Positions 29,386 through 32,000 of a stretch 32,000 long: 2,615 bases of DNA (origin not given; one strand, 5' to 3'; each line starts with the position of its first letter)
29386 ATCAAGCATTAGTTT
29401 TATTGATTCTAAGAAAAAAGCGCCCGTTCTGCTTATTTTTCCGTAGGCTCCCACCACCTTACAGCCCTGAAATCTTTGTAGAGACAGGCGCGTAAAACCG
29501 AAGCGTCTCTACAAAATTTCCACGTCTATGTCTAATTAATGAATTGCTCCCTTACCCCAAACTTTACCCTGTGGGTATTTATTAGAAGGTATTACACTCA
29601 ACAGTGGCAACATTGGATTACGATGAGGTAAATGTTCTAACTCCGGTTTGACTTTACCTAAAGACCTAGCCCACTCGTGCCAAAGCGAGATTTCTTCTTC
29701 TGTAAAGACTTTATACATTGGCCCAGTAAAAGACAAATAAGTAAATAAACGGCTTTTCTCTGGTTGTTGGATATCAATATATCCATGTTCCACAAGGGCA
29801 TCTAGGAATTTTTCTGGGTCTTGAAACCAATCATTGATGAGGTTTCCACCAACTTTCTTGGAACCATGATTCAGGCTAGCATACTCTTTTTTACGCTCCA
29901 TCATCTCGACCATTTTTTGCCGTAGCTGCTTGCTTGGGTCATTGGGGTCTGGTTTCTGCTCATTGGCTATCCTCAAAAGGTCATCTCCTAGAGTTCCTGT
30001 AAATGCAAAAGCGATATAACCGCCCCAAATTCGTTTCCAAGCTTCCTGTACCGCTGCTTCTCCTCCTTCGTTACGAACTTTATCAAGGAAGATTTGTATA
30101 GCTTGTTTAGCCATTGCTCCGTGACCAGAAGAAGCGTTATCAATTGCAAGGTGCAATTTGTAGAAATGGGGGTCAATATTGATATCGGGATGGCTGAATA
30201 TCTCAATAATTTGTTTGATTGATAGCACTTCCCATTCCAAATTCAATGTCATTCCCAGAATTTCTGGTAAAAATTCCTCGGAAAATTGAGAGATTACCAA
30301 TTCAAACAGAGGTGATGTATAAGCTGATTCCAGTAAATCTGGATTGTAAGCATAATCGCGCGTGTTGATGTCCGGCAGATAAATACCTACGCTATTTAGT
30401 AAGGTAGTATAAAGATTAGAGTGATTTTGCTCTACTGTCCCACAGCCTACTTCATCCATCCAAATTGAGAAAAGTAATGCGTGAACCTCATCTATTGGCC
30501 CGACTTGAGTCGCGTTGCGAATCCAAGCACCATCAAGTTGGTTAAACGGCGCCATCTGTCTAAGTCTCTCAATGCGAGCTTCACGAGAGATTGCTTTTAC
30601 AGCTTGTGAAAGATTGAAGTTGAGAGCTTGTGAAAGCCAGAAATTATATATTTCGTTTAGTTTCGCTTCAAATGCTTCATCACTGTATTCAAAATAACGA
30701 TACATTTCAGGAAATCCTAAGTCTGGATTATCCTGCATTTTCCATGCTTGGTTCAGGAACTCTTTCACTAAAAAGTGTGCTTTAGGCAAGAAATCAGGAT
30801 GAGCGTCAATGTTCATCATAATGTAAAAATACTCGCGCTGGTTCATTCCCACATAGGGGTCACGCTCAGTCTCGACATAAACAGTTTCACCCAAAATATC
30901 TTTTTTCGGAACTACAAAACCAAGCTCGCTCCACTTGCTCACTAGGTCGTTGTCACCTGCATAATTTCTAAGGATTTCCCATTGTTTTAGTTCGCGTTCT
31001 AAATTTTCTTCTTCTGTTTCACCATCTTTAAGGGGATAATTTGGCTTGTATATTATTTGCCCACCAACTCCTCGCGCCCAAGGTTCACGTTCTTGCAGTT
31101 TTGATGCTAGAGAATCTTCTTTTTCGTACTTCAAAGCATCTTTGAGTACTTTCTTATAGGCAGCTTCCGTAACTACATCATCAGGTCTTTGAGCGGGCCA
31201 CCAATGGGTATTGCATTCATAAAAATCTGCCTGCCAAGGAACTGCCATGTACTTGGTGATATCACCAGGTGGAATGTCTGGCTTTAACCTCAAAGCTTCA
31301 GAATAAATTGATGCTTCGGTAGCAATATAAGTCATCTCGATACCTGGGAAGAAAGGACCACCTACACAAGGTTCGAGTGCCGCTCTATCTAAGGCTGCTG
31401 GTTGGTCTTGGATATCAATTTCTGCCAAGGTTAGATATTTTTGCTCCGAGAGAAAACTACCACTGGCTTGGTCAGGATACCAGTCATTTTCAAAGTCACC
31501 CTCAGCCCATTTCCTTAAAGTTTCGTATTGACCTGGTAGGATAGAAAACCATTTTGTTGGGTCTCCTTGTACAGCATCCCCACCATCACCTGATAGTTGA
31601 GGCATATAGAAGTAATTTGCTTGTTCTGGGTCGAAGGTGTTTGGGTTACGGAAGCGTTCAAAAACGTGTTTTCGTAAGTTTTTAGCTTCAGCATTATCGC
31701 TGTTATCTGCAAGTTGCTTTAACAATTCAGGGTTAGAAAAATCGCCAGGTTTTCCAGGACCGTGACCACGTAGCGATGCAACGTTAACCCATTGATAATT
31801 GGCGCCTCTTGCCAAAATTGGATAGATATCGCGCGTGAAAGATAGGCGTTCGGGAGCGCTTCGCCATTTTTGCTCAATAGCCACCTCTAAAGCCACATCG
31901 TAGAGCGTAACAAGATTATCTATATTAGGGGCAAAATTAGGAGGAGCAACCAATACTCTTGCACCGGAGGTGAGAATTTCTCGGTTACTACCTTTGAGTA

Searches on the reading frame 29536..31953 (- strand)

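Call 71: search_protein_families(library=pfam, proteins=[window:29536-31953:-], max_evalue=0.001)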
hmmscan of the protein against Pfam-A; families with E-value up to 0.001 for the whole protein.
window:29536-31953:- (805 aa): 2 families
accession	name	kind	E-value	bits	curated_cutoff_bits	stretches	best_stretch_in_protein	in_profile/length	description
PF18417.6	LodA_C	-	7.5e-32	110.5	25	1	122-259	5-145/149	L-lysine epsilon oxidase C-terminal domain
PF14518.11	Haem_oxygenas_2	-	3.1e-17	63.4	28.9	1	464-643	4-174/177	Iron-containing redox enzyme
